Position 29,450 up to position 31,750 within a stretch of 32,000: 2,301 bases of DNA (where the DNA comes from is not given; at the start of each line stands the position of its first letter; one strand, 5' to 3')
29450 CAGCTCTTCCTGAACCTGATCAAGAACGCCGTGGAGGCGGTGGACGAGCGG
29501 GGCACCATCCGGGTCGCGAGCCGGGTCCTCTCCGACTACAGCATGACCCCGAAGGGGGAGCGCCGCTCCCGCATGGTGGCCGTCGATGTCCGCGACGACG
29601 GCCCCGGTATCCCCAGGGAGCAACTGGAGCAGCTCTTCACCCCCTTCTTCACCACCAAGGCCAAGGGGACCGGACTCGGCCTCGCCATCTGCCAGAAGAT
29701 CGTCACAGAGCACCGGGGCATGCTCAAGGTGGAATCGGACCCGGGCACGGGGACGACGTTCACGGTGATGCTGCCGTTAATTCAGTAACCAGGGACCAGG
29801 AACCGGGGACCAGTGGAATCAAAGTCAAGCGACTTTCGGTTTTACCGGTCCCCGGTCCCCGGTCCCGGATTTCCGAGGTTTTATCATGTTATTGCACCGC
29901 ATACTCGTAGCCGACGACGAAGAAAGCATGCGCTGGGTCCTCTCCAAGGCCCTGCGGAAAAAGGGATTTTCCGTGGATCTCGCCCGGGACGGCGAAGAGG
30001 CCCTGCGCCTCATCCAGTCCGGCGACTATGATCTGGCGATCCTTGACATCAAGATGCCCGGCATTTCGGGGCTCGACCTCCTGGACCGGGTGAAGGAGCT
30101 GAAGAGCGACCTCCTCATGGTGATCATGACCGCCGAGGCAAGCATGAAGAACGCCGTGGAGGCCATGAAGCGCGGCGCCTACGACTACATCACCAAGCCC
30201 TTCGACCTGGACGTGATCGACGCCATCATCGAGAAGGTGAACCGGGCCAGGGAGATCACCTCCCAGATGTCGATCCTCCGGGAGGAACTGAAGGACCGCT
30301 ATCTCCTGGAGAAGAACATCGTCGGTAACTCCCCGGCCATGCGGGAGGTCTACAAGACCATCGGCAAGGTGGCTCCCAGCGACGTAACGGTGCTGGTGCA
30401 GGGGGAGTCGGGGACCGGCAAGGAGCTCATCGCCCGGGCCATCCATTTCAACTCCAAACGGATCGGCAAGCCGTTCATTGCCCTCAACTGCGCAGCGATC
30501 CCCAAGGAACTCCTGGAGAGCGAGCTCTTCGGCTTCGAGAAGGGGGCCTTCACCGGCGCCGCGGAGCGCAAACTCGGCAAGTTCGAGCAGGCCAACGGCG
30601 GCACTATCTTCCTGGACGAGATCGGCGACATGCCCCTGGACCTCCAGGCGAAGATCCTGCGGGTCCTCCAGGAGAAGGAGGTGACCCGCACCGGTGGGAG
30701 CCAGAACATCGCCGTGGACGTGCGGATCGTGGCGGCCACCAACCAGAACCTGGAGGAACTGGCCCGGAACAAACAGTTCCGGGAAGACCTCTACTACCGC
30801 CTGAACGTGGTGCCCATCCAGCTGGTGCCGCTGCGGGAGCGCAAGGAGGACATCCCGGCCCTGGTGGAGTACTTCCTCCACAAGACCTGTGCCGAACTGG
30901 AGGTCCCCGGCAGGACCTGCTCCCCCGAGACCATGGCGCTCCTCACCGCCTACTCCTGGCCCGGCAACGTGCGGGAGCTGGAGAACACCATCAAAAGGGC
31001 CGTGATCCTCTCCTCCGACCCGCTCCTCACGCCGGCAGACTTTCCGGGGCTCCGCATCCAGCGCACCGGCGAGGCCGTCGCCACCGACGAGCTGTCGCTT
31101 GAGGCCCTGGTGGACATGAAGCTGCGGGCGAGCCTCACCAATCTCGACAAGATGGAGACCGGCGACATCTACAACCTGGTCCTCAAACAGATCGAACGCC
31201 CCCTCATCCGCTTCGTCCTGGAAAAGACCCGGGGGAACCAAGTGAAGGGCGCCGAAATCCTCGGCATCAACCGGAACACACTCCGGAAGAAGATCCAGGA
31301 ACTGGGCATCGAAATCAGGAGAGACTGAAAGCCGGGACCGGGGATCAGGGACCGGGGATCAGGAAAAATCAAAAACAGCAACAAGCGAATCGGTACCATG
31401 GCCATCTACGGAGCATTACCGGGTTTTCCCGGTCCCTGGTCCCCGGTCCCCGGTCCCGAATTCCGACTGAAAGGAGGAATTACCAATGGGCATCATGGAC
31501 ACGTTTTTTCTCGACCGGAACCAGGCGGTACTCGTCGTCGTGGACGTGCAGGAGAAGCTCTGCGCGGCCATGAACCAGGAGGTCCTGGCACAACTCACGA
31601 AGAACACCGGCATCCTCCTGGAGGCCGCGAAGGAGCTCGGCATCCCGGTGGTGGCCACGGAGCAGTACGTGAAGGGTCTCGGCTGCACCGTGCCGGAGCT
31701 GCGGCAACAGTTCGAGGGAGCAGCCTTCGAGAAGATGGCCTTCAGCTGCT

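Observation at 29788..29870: Inverted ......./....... heptamer arrays occupy the entire kinase-regulator intergenic gap (copy A)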

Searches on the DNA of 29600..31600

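Call 27: search_rna_families(source=window, start=29600, end=31600, threshold=evalue, max_evalue=10)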
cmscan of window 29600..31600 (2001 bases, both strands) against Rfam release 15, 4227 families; matches with E-value up to 10: 13.
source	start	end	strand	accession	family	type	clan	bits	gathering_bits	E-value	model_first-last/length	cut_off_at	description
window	31331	31460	-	RF03964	mir-H1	Gene; miRNA;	-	35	97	0.0017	1-85/85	no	mir-H1 microRNA precursor family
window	31336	31455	-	RF03371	mir-4788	Gene; miRNA;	-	30.7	91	0.0032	1-80/80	no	mir-4788 microRNA precursor family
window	29796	29862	-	RF03425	mir-1292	Gene; miRNA;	-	27.4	90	0.058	1-66/66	no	mir-1292 microRNA precursor family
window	29781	29877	-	RF03782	mir-3661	Gene; miRNA;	-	27.1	77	0.0083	1-84/84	no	mir-3661 microRNA precursor family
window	31333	31458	-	RF00981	mir-939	Gene; miRNA;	-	26.4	84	0.077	1-82/82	no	mir-939 microRNA precursor family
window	29793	29865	+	RF01007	mir-624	Gene; miRNA;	-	24.8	100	0.047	1-86/86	no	mir-624 microRNA precursor family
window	31333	31458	+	RF03379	mir-4667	Gene; miRNA;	-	23.6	68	0.31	1-93/93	no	mir-4667 microRNA precursor family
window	29790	29868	-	RF03379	mir-4667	Gene; miRNA;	-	21.5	68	1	1-93/93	no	mir-4667 microRNA precursor family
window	31318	31462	-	RF00690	MIR408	Gene; miRNA;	-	19.4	64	0.14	1-126/126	no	MIR408 microRNA precursor family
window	31323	31467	-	RF01911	MIR2118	Gene; miRNA;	-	18.8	85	1.3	1-170/170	no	MIR2118 microRNA precursor family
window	30909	31000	+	RF03541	Flavi_ISFV_xrRNA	Cis-reg;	-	15.8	50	3.2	1-89/89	no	Insect-specific Flavivirus exoribonuclease-resistant RNA element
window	30738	30783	-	RF02843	RefA5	Gene; antisense;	-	15.7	91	6.3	1-68/68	no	Enterococcus sRNA A5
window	29927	29973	-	RF01844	SmY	Gene; snRNA; splicing;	-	14.5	39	4.9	1-80/80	no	SmY spliceosomal RNA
